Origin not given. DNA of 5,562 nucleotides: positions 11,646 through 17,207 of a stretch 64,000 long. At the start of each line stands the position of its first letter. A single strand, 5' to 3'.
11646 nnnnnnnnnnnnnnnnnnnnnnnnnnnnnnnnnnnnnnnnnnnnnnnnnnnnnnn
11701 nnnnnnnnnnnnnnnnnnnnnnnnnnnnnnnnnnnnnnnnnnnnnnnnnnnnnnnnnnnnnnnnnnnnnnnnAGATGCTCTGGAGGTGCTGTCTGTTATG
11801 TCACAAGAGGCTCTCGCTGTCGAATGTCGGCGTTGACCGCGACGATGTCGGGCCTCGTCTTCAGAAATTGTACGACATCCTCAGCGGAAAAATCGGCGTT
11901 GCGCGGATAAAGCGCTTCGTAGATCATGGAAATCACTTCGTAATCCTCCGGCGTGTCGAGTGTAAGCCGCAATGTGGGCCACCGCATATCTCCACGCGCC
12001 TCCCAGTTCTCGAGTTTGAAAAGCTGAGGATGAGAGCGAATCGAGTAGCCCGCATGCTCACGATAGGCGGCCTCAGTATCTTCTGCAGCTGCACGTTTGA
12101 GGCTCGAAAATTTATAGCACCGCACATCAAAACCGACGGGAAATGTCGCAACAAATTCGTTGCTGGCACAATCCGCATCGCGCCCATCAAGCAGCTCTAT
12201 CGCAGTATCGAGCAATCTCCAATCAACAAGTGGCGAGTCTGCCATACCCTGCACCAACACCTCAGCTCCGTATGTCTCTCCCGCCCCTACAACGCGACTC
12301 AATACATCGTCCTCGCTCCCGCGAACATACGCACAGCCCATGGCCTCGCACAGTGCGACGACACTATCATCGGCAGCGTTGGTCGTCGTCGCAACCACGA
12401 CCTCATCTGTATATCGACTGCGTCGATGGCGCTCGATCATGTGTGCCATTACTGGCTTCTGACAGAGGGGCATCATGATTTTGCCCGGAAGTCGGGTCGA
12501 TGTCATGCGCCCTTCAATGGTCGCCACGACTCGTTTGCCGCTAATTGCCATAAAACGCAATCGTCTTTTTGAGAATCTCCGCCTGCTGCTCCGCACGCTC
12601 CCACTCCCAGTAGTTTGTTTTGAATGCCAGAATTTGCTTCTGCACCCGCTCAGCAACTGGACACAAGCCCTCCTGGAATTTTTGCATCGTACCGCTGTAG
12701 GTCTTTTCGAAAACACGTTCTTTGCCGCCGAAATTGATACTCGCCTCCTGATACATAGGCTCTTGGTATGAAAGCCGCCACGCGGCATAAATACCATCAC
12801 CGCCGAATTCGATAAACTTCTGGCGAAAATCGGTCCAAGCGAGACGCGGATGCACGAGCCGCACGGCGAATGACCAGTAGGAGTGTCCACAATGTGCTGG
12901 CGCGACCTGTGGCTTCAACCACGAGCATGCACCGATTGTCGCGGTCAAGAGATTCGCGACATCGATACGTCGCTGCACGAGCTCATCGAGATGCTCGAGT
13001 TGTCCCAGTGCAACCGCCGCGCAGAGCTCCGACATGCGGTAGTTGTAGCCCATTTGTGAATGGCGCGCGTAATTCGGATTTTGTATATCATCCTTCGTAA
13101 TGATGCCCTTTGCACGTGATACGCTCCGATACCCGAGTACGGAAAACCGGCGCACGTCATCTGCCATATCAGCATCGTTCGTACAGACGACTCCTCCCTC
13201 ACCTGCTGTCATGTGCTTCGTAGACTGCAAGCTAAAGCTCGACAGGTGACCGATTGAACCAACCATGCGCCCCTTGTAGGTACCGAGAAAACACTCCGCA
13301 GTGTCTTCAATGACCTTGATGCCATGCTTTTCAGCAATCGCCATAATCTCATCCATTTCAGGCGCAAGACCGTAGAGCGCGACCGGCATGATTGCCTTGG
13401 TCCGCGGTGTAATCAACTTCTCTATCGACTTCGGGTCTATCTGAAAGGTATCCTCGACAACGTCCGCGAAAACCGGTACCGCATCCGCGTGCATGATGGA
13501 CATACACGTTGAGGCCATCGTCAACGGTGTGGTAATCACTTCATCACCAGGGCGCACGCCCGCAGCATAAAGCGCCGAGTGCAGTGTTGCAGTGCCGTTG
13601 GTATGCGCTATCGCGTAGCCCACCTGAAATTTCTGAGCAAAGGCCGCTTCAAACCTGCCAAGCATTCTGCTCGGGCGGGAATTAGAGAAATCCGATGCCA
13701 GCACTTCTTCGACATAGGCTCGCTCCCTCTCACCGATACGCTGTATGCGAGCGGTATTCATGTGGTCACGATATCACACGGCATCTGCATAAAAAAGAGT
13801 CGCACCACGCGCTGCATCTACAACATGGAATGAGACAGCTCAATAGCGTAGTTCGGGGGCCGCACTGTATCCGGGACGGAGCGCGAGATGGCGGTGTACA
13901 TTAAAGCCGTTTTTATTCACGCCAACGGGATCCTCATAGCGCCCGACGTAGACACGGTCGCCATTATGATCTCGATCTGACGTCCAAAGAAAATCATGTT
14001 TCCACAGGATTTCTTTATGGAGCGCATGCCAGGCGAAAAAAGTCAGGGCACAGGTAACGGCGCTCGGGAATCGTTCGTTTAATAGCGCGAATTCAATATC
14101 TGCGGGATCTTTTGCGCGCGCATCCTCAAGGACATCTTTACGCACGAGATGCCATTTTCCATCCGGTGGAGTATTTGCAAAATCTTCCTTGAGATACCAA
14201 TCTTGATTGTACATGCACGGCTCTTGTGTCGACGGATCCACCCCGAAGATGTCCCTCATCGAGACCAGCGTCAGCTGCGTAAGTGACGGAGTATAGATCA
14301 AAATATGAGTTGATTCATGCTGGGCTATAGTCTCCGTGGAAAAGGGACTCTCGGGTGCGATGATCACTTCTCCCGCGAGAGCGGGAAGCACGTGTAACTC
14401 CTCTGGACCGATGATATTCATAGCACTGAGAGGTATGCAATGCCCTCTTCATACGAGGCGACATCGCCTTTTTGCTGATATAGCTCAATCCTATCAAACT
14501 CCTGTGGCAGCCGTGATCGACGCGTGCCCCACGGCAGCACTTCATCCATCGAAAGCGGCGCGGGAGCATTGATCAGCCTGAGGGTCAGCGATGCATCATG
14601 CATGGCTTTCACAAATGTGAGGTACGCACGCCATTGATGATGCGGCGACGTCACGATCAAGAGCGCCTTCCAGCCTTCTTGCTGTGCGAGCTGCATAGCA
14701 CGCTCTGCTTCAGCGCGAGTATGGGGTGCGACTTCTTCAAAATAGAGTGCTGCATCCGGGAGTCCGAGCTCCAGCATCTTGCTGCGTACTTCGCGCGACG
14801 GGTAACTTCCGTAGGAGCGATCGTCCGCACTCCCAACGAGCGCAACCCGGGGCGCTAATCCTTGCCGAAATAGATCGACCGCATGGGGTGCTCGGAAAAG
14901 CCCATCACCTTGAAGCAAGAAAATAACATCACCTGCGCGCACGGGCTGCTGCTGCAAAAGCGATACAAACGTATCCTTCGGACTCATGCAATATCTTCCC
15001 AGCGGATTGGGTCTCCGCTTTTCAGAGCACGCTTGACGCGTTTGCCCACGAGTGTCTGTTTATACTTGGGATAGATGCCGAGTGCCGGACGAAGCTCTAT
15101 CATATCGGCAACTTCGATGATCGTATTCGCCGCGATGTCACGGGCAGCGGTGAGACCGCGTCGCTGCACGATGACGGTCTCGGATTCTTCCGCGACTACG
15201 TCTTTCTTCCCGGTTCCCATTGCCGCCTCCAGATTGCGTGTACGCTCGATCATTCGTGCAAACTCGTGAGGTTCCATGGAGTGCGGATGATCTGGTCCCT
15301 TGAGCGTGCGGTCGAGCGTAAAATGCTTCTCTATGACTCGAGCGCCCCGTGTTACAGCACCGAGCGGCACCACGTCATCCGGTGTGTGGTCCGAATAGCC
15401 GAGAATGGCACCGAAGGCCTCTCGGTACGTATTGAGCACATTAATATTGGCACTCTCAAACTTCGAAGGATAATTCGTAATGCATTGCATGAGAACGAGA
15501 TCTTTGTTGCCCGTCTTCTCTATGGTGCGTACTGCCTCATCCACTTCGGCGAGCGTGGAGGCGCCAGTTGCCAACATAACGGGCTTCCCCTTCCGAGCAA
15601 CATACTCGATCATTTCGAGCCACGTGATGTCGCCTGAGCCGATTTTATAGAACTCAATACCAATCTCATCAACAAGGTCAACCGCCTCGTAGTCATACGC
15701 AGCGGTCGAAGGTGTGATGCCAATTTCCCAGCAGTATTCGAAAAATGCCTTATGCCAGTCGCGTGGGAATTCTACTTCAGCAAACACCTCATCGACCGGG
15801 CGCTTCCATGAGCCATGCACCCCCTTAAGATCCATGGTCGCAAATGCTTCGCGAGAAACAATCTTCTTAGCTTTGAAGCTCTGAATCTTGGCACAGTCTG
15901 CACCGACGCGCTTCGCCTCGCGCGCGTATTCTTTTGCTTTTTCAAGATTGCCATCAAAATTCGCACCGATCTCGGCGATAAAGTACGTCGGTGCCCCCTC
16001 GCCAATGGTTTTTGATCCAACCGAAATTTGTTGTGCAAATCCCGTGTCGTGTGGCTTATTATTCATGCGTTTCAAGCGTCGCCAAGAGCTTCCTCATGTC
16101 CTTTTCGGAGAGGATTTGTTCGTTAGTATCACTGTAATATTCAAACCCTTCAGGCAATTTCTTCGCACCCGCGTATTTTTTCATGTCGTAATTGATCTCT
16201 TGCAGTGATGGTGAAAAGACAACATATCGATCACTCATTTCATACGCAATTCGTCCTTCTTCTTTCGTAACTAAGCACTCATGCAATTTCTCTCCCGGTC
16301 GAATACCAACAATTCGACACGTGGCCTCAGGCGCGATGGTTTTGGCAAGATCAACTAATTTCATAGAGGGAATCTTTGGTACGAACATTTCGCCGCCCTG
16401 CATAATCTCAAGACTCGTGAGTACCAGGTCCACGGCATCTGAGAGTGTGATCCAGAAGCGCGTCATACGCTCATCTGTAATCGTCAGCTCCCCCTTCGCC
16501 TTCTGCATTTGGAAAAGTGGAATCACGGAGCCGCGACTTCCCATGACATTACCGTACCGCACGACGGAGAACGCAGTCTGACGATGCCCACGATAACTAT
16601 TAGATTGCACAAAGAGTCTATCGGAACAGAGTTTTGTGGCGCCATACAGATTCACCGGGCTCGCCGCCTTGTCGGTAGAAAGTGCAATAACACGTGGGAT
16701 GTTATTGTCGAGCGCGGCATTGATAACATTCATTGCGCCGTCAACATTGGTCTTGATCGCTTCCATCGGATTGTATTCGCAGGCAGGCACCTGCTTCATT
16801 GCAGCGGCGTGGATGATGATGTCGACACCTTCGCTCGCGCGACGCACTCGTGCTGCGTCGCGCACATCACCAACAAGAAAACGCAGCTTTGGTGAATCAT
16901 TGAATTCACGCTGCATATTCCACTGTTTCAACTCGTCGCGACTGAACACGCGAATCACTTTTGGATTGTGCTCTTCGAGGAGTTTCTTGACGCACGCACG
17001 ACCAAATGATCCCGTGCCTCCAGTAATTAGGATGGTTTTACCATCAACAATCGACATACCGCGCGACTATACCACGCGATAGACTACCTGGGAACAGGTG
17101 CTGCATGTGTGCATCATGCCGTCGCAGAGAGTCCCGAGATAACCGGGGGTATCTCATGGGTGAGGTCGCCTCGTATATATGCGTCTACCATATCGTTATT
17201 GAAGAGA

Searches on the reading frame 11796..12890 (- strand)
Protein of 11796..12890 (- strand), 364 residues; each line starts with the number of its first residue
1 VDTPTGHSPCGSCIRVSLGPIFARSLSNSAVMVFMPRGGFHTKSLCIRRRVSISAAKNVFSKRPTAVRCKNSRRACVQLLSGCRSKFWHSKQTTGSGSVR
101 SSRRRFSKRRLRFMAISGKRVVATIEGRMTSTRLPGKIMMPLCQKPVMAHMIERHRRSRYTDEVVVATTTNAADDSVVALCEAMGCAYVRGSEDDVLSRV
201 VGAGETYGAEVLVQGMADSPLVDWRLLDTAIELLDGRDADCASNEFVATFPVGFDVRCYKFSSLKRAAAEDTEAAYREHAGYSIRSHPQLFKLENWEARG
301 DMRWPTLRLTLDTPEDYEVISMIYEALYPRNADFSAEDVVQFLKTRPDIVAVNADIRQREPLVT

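Call 13: search_protein_families(library=pfam, proteins=[window:11796-12890:-])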
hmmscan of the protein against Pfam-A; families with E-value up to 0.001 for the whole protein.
window:11796-12890:- (364 aa): 2 families
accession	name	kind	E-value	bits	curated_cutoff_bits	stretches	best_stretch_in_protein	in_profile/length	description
PF02348.25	CTP_transf_3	-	5.8e-24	85.6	22.6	1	125-325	4-207/217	Cytidylyltransferase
PF12804.13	NTP_transf_3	-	1.1e-05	26.2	27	1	136-270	15-147/160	MobA-like NTP transferase domain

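Call 87: search_protein_families(library=ncbifam, proteins=[window:11796-12890:-], max_evalue=0.001)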
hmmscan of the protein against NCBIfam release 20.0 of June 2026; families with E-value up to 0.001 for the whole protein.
window:11796-12890:- (364 aa): 6 families
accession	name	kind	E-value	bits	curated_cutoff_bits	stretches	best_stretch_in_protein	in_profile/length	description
NF009905.0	PRK13368.1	subfamily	9.1e-14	51.4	255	1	121-242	3-121/243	3-deoxy-manno-octulosonate cytidylyltransferase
NF003952.0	PRK05450.1-5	subfamily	2.5e-12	46.5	193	1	120-238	2-120/250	3-deoxy-manno-octulosonate cytidylyltransferase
NF003950.0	PRK05450.1-3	subfamily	6.5e-08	32.2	234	1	121-238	3-121/248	3-deoxy-manno-octulosonate cytidylyltransferase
NF003948.0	PRK05450.1-1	equivalog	7.2e-07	28.7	281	1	120-242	5-128/248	3-deoxy-manno-octulosonate cytidylyltransferase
TIGR03584.1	PseF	equivalog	4.5e-06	26.5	205.7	1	122-186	1-61/222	pseudaminic acid cytidylyltransferase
TIGR00466.1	kdsB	equivalog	7.9e-06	25.4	155.2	1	124-194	6-71/241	3-deoxy-manno-octulosonate cytidylyltransferase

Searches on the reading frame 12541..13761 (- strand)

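Call 13: search_protein_families(library=pfam, proteins=[window:12541-13761:-])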
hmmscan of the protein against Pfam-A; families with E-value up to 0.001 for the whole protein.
window:12541-13761:- (406 aa): 2 families
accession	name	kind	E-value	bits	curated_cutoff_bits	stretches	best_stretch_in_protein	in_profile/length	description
PF01041.23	DegT_DnrJ_EryC1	-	3e-83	280.5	19.8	1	8-338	2-318/360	DegT/DnrJ/EryC1/StrS aminotransferase family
PF01212.27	Beta_elim_lyase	-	0.00013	21.9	27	1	35-276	35-265/288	Beta-eliminating lyase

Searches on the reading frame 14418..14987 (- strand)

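Call 13: search_protein_families(library=pfam, proteins=[window:14418-14987:-])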
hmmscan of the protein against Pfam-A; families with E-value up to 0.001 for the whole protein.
window:14418-14987:- (189 aa): 1 family
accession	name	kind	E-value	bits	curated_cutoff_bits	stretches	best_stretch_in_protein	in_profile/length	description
PF02698.23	DUF218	-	1.5e-12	48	27.6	1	20-149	1-110/133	DUF218 domain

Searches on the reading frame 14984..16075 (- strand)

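Call 13: search_protein_families(library=pfam, proteins=[window:14984-16075:-])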
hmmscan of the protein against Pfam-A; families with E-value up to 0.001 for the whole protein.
window:14984-16075:- (363 aa): 2 families
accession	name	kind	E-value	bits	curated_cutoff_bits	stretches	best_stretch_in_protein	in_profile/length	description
PF03102.20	NeuB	-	7.2e-82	274.9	22.1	1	52-291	3-241/241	NeuB family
PF08666.17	SAF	-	2e-11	44.7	21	1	306-362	2-62/63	SAF domain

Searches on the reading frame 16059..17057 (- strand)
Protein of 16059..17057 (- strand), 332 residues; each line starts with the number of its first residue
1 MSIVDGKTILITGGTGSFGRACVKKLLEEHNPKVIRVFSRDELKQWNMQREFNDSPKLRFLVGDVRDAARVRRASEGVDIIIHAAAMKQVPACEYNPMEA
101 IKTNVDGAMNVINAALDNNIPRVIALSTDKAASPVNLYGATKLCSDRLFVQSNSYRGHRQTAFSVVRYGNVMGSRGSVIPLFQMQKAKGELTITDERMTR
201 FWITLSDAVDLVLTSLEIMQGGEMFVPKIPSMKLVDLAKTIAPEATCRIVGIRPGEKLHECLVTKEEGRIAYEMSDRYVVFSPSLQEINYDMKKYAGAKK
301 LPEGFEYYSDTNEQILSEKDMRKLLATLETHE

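Call 13: search_protein_families(library=pfam, proteins=[window:16059-17057:-])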
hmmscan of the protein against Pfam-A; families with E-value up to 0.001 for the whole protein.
window:16059-17057:- (332 aa): 10 families
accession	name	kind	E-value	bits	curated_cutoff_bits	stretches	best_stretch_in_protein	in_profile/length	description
PF02719.21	Polysacc_synt_2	-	3.4e-100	335.5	20.2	1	9-280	1-291/293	Polysaccharide biosynthesis protein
PF01370.27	Epimerase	-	6.4e-26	91.7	20.9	1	9-218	1-227/240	NAD dependent epimerase/dehydratase family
PF01073.25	3Beta_HSD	-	3.3e-19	69.4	22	1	10-134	1-122/280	3-beta hydroxysteroid dehydrogenase/isomerase family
PF16363.11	GDP_Man_Dehyd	-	4.7e-16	59.6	27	1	10-217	1-238/332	GDP-mannose 4,6 dehydratase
PF13460.12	NAD_binding_10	-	5.7e-13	49.6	27.2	1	13-132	1-102/184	NAD(P)H-binding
PF04321.23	RmlD_sub_bind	-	1.6e-12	47.5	27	1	8-195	2-177/287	RmlD substrate binding domain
PF00106.31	adh_short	-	2.8e-09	37.2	26.6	1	7-142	1-153/195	short chain dehydrogenase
PF07993.18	NAD_binding_4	-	3e-09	36.8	20.1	1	11-130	1-138/258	Male sterility protein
PF05368.20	NmrA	-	3.7e-05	23.9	27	1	7-124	3-103/298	NmrA-like family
PF08659.16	KR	-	0.0001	22.7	22.6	1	8-93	2-97/180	KR domain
